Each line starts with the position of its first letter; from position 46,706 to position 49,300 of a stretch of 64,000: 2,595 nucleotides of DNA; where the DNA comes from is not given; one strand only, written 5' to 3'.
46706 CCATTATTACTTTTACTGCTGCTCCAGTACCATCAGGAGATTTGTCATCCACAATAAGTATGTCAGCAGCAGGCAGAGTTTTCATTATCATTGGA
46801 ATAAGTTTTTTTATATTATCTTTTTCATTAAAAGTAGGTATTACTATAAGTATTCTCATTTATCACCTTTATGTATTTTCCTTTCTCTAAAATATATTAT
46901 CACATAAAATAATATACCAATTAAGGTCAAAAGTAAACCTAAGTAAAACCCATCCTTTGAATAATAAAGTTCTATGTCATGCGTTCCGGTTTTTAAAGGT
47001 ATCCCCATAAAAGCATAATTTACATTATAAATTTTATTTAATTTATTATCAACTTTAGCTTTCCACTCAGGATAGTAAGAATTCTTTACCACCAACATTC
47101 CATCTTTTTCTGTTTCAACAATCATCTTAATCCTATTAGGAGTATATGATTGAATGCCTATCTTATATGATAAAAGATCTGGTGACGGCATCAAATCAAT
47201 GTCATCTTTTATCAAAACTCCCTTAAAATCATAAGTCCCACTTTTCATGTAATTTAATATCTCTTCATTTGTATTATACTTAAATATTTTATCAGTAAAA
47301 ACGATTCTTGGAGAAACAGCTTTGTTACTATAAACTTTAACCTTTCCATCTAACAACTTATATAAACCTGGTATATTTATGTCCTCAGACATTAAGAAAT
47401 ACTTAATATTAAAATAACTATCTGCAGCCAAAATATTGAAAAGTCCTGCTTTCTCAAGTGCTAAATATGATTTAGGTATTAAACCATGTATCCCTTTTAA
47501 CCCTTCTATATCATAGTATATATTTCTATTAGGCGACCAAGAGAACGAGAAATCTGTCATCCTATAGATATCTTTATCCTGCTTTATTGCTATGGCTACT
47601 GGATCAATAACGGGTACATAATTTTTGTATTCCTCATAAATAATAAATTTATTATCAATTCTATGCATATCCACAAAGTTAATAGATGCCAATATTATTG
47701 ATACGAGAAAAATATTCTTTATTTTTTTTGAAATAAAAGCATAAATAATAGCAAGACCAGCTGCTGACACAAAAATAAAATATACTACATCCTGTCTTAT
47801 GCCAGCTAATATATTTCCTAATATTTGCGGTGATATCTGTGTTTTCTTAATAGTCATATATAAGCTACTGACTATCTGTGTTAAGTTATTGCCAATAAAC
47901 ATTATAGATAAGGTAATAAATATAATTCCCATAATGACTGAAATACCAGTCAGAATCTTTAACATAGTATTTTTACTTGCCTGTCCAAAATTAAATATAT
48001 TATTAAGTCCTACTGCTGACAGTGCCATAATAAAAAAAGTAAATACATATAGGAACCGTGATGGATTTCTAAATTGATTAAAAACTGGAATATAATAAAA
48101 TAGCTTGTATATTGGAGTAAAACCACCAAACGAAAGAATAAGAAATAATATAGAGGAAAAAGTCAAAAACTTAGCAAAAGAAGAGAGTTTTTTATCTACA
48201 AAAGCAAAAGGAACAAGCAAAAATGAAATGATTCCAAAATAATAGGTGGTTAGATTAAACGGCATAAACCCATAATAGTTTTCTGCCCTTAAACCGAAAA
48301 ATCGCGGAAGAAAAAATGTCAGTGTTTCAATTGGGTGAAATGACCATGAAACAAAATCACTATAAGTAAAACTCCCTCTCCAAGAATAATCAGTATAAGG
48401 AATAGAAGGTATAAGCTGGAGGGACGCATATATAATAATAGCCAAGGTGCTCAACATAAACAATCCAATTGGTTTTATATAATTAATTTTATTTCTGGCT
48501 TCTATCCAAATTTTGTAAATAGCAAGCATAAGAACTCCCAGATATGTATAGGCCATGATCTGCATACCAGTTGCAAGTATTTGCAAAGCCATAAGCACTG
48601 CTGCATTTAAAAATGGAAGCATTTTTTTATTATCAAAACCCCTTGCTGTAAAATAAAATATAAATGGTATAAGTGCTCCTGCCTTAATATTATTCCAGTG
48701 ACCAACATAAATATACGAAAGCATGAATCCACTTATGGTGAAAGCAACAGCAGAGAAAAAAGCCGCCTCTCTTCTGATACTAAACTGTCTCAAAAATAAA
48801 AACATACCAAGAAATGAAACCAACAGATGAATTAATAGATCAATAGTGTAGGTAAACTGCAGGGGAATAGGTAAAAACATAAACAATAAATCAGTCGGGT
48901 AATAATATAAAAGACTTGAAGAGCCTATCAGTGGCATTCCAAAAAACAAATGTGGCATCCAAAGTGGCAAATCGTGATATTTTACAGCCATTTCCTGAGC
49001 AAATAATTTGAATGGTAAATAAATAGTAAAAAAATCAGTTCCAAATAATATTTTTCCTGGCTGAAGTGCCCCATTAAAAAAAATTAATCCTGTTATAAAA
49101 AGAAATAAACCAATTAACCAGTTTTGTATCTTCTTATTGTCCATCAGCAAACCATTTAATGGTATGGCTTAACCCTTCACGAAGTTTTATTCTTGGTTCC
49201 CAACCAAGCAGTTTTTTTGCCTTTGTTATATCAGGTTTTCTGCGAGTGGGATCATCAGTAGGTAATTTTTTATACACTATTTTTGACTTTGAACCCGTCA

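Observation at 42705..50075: Compact operon for a predicted lipid-linked pentose glycosylation system with unexplained accessory genes (UXS - YfhO GT-C - Und-P GT2 - 4-epimerase - SAM MTase - degenerate FabD - MntP - small HTH)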

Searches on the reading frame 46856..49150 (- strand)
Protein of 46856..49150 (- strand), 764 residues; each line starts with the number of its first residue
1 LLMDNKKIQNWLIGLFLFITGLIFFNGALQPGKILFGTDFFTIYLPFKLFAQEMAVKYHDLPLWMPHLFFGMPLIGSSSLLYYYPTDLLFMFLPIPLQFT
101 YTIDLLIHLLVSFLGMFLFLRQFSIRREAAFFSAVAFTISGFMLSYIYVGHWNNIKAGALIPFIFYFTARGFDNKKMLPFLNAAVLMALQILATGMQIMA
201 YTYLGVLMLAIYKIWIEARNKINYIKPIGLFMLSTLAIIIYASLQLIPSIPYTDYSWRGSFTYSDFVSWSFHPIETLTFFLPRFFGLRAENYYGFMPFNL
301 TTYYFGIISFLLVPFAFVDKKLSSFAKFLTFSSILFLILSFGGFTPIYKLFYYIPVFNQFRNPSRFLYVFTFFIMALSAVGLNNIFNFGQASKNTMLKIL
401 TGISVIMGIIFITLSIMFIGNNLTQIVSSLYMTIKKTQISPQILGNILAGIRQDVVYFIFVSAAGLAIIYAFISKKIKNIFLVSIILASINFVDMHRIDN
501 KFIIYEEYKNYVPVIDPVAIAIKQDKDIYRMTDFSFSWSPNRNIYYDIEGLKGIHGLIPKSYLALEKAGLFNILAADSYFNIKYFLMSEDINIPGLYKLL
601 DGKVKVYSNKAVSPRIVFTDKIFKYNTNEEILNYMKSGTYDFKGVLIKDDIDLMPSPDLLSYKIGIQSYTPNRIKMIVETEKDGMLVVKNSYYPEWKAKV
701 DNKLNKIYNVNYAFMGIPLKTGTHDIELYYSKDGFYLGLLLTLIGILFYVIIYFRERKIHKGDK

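Call 3: search_protein_families(library=pfam, proteins=[window:46856-49150:-], max_evalue=0.01)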
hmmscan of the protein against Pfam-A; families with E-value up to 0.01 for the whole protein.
window:46856-49150:- (764 aa): 2 families
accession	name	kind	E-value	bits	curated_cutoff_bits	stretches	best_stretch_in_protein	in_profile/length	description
PF09586.16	YfhO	-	4.5e-18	65.5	28.5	1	663-742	755-835/835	Bacterial membrane protein YfhO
PF10131.15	PTPS_related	-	5.7e-09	35.4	26.4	1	86-432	12-326/621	6-pyruvoyl-tetrahydropterin synthase related domain; membrane protein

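Call 4: search_protein_families(library=ncbifam, proteins=[window:46856-49150:-], max_evalue=0.01)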
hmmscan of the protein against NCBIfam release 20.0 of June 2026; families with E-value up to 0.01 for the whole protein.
window:46856-49150:- (764 aa): 2 families
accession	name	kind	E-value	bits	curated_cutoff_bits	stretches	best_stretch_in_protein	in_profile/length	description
NF047590.1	GlcsyltransPgfM2Strep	equivalog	9e-09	34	1500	1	686-757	810-881/884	glycosyltransferase PgfM2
NF047589.1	GlcsyltransPgfM1Strep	equivalog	4.7e-08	31.5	1400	1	666-756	863-954/955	glycosyltransferase PgfM1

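Call 7: find_encoding_contigs(protein=window:46856-49150:-, flank=10000, max_places=6)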
Protein window:46856-49150:- (764 aa): no gene with exactly this product is on record in the collection.
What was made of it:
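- Tried and rejected: Exact-sequence look-up of the GT-C with the TTG start found nothing (call 7).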

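Call 11: find_homologous_proteins(query=window:46856-49150:-, max_evalue=0.00001)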
Query window:46856-49150:- (764 aa): 70 proteins with E <= 0.00001 among 8000 candidates.
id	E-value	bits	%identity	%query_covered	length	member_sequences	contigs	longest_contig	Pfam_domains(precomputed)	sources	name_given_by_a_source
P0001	0.0e+0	1680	100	100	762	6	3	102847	PF10131.16,PF09586.17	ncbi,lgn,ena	ncbi:MAG: YfhO family protein [bacterium]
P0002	0.0e+0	1501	88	100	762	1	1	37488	PF10131.16,PF09586.17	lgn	-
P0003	0.0e+0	1275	73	100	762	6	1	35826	PF10131.16,PF09586.17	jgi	jgi:hypothetical protein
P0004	0.0e+0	1239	70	100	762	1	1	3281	PF09586.17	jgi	jgi:hypothetical protein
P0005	0.0e+0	1234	71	100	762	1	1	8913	PF10131.16,PF09586.17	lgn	-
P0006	0.0e+0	1186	67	100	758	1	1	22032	PF09586.17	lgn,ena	-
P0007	0.0e+0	1185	68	100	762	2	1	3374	PF10131.16,PF09586.17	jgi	jgi:hypothetical protein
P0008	0.0e+0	1103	64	98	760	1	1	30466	PF10131.16,PF09586.17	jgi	jgi:hypothetical protein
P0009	9.8e-288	975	70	80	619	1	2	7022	PF10131.16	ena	-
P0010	6.3e-259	880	52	100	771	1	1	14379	PF09586.17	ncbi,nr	ncbi:MAG: YfhO family protein [Spirochaetia bacterium]|nr:YfhO family protein [Spirochaetia bacteriu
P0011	6.9e-259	880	53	96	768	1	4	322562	PF09586.17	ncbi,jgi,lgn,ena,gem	jgi:hypothetical protein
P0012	4.3e-253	861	52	100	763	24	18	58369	PF10131.16,PF09586.17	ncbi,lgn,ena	-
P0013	1.2e-237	809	48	99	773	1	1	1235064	PF10131.16,PF09586.17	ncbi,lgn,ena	-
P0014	2.4e-237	808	48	100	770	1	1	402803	PF10131.16,PF09586.17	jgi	jgi:hypothetical protein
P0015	7.3e-217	741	52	84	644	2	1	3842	PF09586.17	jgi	jgi:hypothetical protein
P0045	2.7e-75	273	27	96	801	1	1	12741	PF09586.17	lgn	-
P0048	1.3e-53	201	28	91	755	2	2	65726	PF09586.17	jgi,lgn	-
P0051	9.2e-35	139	25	97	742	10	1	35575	PF09586.17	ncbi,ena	-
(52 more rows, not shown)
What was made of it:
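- On YfhO-family GT-C glycosyltransferase: NCBI names the identical protein 'YfhO family protein' (call 11).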

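Call 13: find_related_loci(query=A1, collection=genome_contigs, flank=10000)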
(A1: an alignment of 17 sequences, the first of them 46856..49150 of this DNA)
Query A1 (764 aa) in genome_contigs; peptide patterns used: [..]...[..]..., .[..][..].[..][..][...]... (x = any residue, [..] = any of these).
71 stretches matched a pattern; 20 encode a relative of the query (tblastn E <= 1e-3); 20 distinct loci.
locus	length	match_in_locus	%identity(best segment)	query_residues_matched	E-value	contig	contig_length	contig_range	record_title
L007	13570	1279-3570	73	1-764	0e+0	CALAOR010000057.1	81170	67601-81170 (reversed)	MAG TPA_asm: uncultured bacterium isolate ERR1035437_bin.115_CONCOCT_v1.1_MAG genome assembly, contig: ERZ1756482.93, wh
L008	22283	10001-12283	67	3-764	0e+0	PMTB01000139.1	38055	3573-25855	MAG: candidate division FCPU426 bacterium isolate palsa_1178 73.20110700_P2D.103_contig_16309, whole genome shotgun sequ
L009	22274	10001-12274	52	5-762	0e+0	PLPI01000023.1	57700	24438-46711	MAG: candidate division FCPU426 bacterium isolate bog_1181 73.20120700_S3D.51_contig_45, whole genome shotgun sequence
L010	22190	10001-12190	53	23-753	0e+0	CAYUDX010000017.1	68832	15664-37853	MAG TPA_asm: uncultured Spirochaetia bacterium isolate binchicken_co3_547 genome assembly, contig: NODE_1076_length_6883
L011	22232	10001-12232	51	15-758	0e+0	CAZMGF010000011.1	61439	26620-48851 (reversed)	MAG TPA_asm: uncultured Spirochaetia bacterium isolate binchicken_co3_603 genome assembly, contig: NODE_1339_length_6143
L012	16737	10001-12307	43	3-761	0e+0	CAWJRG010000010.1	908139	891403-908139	MAG: uncultured bacterium isolate MFD03726.bin.1.65 genome assembly, contig: contig_8, whole genome shotgun sequence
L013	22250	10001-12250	40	3-757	0e+0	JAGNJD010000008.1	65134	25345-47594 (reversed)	MAG: Candidatus Goldiibacteriota bacterium isolate Gw_SlDig_bin_230 Gw_SlDig_539_length_65134_cov_7.903810, whole genome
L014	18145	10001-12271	39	3-761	1e-180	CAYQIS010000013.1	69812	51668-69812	MAG TPA_asm: uncultured Spirochaetia bacterium isolate binchicken_co135_109 genome assembly, contig: NODE_906_length_698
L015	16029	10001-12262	41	3-758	7e-179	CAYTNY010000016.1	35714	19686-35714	MAG TPA_asm: uncultured Spirochaetia bacterium isolate SRP252850_co1_9 genome assembly, contig: NODE_1896_length_35714_c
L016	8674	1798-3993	42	26-752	9e-176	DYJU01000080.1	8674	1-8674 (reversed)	MAG TPA_asm: Candidatus Methylomirabilis sp. isolate SulCav_AS07-7_2_29_45 SulCav_AS07_7_7817_length_8674_cov_31_889546,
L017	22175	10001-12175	44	28-747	2e-169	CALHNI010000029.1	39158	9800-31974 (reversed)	MAG: Candidatus Goldbacteria bacterium isolate N1_Bin_Bin_89_sub_1 genome assembly, contig: c_000000697469, whole genome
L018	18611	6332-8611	39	3-763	4e-165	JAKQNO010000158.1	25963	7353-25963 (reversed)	MAG: bacterium isolate USDV_metabat.159 k141_607400, whole genome shotgun sequence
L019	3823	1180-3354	38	25-758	7e-168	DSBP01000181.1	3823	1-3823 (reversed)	MAG TPA_asm: bacterium isolate SpSt-1175 Ga0129302_1016057, whole genome shotgun sequence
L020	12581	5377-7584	38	3-758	3e-145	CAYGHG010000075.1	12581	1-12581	MAG TPA_asm: uncultured Spirochaetia bacterium isolate ERP113451_co2_91 genome assembly, contig: NODE_3582_length_12581_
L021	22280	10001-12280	49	15-761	0e+0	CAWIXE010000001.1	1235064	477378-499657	MAG: candidate division FCPU426 bacterium isolate MFD05705.bin.1.57 genome assembly, contig: contig_12779, whole genome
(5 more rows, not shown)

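Call 26: search_solved_structures(query=A1, max_evalue=1)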
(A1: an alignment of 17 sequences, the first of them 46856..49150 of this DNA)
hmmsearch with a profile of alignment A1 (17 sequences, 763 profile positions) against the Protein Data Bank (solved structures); distinct sequences matched with E-value up to 1: 0.
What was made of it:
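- Tried and rejected: Profile search of the GT-C family against PDB sequences found nothing at E<=1 (call 26).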

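Call 40: find_encoding_contigs(protein=P0048, flank=8000, max_places=2)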
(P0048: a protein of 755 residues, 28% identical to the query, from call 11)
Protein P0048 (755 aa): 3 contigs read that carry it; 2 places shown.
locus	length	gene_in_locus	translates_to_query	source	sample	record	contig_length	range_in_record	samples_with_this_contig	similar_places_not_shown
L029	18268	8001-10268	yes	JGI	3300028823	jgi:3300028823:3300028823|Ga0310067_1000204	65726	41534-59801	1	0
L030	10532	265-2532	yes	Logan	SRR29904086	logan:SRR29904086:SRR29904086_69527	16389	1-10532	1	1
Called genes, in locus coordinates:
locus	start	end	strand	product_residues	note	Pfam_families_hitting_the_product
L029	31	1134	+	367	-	PF00155:Aminotran_1_2, PF01041:DegT_DnrJ_EryC1, PF01053:Cys_Met_Meta_PP (weak), PF01212:Beta_elim_lyase (weak)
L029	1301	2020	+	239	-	PF13641:Glyco_tranf_2_3 (weak), PF00535:Glycos_transf_2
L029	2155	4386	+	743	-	PF13231:PMT_2, PF07719:TPR_2 (faint), PF13414:TPR_11 (faint), PF13431:TPR_17 (faint)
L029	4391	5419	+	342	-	PF00535:Glycos_transf_2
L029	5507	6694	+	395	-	PF13439:Glyco_transf_4, PF13579:Glyco_trans_4_4, PF20706:GT4-conflict, PF00534:Glycos_transf_1, PF13692:Glyco_trans_1_4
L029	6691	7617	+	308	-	PF03706:LPG_synthase_TM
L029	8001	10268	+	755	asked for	PF09586:YfhO (weak)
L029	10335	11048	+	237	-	PF00535:Glycos_transf_2, PF13641:Glyco_tranf_2_3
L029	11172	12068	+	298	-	PF13641:Glyco_tranf_2_3, PF00535:Glycos_transf_2, PF10111:Glyco_tranf_2_2 (weak), PF13632:Glyco_trans_2_3 (weak)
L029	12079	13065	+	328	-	PF03255:ACCA, PF01039:Carboxyl_trans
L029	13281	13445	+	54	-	PF03966:Trm112p, PF08271:Zn_Ribbon_TF (weak)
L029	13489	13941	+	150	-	PF00359:PTS_EIIA_2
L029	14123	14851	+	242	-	PF04085:MreC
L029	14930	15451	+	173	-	PF04093:MreD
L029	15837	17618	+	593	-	PF03717:PBP_dimer, PF00905:Transpeptidase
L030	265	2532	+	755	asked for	PF09586:YfhO (weak)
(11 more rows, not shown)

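Call 41: find_encoding_contigs(protein=P0045, flank=8000, max_places=2)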
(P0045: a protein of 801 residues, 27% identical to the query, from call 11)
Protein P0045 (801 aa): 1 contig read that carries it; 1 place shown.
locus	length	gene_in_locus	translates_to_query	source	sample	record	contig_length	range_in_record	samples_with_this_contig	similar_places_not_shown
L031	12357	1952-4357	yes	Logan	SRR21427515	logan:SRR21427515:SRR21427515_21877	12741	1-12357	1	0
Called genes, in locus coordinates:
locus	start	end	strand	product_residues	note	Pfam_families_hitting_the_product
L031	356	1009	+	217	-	PF05401:NodS (weak), PF01209:Ubie_methyltran (weak), PF13489:Methyltransf_23, PF08241:Methyltransf_11, PF08242:Methyltransf_12, PF13649:Methyltransf_25, PF13847:Methyltransf_31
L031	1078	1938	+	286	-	PF03706:LPG_synthase_TM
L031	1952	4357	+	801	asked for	PF09586:YfhO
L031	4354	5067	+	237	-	PF00535:Glycos_transf_2, PF10111:Glyco_tranf_2_2 (weak), PF13641:Glyco_tranf_2_3 (weak)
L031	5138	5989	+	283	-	PF00535:Glycos_transf_2, PF13641:Glyco_tranf_2_3, PF13632:Glyco_trans_2_3 (weak)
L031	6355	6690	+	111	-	PF00359:PTS_EIIA_2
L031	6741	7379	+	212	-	PF00072:Response_reg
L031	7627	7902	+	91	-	PF03956:Lys_export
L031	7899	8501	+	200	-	PF03956:Lys_export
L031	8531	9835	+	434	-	PF02885:Glycos_trans_3N, PF00591:Glycos_transf_3, PF07831:PYNP_C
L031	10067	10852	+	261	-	PF00106:adh_short, PF08659:KR, PF13561:adh_short_C2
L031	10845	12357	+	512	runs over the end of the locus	PF12708:Pect-lyase_RHGA_epim (weak)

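Call 42: find_encoding_contigs(protein=P0051, flank=8000, max_places=2)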
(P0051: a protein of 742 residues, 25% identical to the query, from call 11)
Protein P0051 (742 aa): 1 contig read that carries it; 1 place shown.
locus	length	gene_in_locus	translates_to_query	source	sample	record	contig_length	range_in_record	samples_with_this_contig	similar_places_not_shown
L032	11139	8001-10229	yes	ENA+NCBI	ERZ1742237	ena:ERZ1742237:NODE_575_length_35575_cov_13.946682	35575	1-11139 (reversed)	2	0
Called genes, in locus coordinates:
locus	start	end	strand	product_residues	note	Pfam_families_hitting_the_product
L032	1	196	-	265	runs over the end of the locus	PF01416:PseudoU_synth_1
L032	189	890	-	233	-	PF00154:RecA_N, PF08423:Rad51, PF06745:ATPase (weak), PF13481:AAA_25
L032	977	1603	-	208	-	-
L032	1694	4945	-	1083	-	PF03833:PolC_DP2_N, PF24844:PolC_DP2_central, PF24846:PolC_DP2_cat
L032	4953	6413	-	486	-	PF01336:tRNA_anti-codon (weak), PF00149:Metallophos, PF04042:DNA_pol_E_B, PF12850:Metallophos_2 (faint)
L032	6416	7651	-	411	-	PF01637:ATPase_2 (weak), PF13191:AAA_16, PF24883:NPHP3_N (faint), PF00004:AAA, PF13401:AAA_22, PF22606:Cdc6-ORC-like_ATPase_lid (weak), PF22703:Cdc6_lid, PF09079:WHD_Cdc6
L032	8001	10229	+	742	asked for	PF09586:YfhO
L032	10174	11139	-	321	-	?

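Call 63: predict_structure(alignment_id=A1)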
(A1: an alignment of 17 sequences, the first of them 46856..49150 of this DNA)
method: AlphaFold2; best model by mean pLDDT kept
length: 764 residues; sequences in the alignment: 17
mean_pLDDT: 87.9   pTM: 0.87
mean pLDDT of the five models: 87.9, 86.6, 86.0, 84.9, 83.6
residues with pLDDT >= 90: 373; 70-90: 352; 50-70: 35; < 50: 4
segments of 3 or more residues with pLDDT < 50: 1-3
pLDDT, mean of each block of 10 residues (from residue 1): 65 93 92 89 87 89 90 75 85 86 93 97 94 95 86 90 97 91 95 86 94 77 80 92 86 80 81 89 84 73 88 92 93 94 79 68 88 97 88 87 91 81 88 89 89 91 95 90 95 92 91 87 87 75 88 81 88 85 89 86 89 90 90 85 86 79 91 95 92 94 94 93 96 91 94 87 63
secondary structure, 60 per line:
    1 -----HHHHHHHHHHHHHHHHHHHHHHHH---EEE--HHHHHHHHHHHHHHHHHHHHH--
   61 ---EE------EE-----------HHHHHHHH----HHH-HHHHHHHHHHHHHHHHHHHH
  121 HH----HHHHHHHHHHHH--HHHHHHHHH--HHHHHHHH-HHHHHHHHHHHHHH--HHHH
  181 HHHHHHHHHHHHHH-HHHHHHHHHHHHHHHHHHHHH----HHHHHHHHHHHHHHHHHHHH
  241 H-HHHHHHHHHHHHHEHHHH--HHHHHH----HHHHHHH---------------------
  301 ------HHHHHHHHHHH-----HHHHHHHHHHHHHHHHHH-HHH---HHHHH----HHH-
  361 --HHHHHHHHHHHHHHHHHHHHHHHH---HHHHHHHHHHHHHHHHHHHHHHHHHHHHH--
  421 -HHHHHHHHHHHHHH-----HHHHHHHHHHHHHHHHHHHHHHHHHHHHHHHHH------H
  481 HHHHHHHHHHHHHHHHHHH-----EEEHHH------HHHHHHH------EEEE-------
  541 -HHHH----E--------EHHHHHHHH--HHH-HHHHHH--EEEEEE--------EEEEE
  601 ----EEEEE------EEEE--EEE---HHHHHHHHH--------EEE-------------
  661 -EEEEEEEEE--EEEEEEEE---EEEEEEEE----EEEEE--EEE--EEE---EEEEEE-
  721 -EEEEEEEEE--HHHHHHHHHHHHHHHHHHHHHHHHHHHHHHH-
elements in order (helices of 4 or more, strands of 3 or more residues): H6-29 E33-35 H38-58 H85-92 H101-122 H127-138 H141-149 H152-159 H161-174 H177-194 H196-216 H221-241 H243-255 H257-260 H263-268 H273-279 H307-317 H323-340 H348-352 H363-386 H390-418 H422-435 H441-473 H480-499 E505-507 H517-523 E530-533 H542-545 H560-567 H574-579 E582-587 E596-600 E605-609 E616-619 E622-624 H628-636 E645-647 E662-670 E673-680 E684-691 E696-700 E703-705 E708-710 E714-719 E722-730 H733-763
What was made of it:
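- On YfhO-family GT-C glycosyltransferase: AF2 pLDDT 87.9 (call 63). A beta-rich domain spans about 500-730 (call 63).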
